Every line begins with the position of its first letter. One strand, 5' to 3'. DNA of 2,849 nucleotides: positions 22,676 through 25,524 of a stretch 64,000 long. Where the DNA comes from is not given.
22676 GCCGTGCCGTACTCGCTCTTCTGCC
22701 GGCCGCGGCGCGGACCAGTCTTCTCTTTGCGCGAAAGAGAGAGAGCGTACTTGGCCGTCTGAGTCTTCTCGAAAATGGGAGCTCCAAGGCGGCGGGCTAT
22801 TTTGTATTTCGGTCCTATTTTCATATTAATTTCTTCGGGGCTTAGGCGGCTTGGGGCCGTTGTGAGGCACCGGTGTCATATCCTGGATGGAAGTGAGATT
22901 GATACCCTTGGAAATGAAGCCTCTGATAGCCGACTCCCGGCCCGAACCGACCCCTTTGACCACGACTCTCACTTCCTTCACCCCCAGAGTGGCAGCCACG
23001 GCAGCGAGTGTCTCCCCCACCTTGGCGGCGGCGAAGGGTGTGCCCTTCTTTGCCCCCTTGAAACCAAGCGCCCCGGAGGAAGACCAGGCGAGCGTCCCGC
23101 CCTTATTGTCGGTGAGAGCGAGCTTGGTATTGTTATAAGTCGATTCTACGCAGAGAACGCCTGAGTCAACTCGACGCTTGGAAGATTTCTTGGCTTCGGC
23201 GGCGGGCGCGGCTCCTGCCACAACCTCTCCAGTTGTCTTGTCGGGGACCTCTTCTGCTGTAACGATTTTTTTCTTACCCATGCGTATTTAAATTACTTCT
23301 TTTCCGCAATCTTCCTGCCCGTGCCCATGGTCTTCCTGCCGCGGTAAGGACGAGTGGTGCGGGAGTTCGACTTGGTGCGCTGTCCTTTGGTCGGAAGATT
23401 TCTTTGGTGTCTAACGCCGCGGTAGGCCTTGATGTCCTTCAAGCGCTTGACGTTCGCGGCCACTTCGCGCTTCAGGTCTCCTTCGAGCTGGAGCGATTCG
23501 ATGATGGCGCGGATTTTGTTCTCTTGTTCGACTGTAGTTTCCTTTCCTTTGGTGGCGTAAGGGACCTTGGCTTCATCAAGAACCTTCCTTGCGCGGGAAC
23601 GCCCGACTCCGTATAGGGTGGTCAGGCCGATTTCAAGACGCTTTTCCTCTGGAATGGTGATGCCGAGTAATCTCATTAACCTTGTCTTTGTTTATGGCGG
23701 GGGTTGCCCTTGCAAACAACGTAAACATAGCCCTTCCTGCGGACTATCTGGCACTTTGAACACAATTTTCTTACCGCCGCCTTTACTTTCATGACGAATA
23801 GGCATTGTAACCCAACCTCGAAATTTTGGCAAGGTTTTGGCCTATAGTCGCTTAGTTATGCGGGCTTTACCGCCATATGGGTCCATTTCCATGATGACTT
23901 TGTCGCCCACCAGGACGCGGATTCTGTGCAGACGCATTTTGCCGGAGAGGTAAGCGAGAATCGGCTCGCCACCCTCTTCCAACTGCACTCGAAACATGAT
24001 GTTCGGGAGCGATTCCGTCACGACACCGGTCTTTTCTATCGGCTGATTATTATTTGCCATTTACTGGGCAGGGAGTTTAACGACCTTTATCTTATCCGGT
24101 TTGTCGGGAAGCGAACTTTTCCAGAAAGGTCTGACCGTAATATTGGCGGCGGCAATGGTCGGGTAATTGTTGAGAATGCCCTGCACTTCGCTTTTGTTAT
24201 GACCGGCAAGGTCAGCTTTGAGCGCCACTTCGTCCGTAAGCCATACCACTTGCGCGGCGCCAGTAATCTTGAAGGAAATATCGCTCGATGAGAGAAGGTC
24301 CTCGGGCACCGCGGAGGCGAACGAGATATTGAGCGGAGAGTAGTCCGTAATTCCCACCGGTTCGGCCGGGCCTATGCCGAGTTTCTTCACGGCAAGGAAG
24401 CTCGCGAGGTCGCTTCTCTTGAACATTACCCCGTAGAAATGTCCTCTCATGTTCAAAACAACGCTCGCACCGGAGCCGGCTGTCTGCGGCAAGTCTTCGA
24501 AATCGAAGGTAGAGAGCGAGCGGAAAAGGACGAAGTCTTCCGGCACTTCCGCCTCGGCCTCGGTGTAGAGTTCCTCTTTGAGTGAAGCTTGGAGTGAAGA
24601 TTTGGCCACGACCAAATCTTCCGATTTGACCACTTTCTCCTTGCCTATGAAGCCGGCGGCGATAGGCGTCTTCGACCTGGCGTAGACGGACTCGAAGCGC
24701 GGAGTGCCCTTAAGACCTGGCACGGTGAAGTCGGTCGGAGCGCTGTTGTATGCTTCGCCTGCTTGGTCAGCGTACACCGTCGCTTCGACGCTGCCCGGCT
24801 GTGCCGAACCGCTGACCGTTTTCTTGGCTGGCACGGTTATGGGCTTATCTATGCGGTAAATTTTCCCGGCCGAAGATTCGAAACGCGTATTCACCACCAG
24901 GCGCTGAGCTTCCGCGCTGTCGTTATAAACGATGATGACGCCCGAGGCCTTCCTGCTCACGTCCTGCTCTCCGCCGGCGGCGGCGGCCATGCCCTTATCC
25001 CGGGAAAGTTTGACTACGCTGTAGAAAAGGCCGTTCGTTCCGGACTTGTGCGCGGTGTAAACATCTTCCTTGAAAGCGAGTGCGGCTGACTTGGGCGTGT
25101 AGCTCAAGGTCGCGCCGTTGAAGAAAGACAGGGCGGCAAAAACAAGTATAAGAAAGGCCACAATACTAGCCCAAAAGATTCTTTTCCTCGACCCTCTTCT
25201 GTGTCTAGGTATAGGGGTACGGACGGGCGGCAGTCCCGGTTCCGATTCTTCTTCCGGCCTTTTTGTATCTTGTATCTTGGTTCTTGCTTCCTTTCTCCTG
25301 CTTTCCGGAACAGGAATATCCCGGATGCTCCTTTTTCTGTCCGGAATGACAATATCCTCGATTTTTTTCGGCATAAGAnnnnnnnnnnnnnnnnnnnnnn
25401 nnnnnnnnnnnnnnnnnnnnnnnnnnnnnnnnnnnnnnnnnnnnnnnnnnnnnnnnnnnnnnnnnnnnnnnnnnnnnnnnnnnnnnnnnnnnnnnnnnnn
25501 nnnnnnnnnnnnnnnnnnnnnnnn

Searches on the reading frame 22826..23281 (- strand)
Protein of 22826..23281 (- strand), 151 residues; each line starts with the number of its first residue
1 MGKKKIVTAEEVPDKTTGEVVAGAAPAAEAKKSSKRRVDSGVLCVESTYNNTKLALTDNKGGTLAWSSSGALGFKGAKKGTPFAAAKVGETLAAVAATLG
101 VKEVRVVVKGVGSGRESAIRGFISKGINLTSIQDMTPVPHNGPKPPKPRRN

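Call 11: search_protein_families(library=pfam, proteins=[window:22826-23281:-], max_evalue=0.01)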
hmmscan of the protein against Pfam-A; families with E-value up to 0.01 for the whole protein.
window:22826-23281:- (151 aa): 2 families
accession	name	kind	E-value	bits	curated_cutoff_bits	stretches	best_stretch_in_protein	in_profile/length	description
PF00411.24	Ribosomal_S11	-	1.3e-31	109.7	25.1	1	41-150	1-110/110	Ribosomal protein S11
PF00861.27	Ribosomal_L18p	-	0.0028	18.4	27.8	1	55-104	40-89/116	Ribosomal L18 of archaea, bacteria, mitoch. and chloroplast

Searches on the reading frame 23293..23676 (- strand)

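Call 11: search_protein_families(library=pfam, proteins=[window:23293-23676:-], max_evalue=0.01)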
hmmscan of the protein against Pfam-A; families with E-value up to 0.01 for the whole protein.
window:23293-23676:- (127 aa): 1 family
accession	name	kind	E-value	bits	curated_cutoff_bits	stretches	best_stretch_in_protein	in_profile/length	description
PF00416.27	Ribosomal_S13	-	8.2e-23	81.7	31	1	2-107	1-128/128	Ribosomal protein S13/S18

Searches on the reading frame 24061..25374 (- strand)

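Call 11: search_protein_families(library=pfam, proteins=[window:24061-25374:-], max_evalue=0.01)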
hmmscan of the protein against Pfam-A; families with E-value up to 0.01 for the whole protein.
window:24061-25374:- (437 aa): 1 family
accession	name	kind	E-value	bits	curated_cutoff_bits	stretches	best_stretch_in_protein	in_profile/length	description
PF21110.3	GlxA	-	1.5e-05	26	27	1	142-225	1-94/105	GlxA beta barrel domain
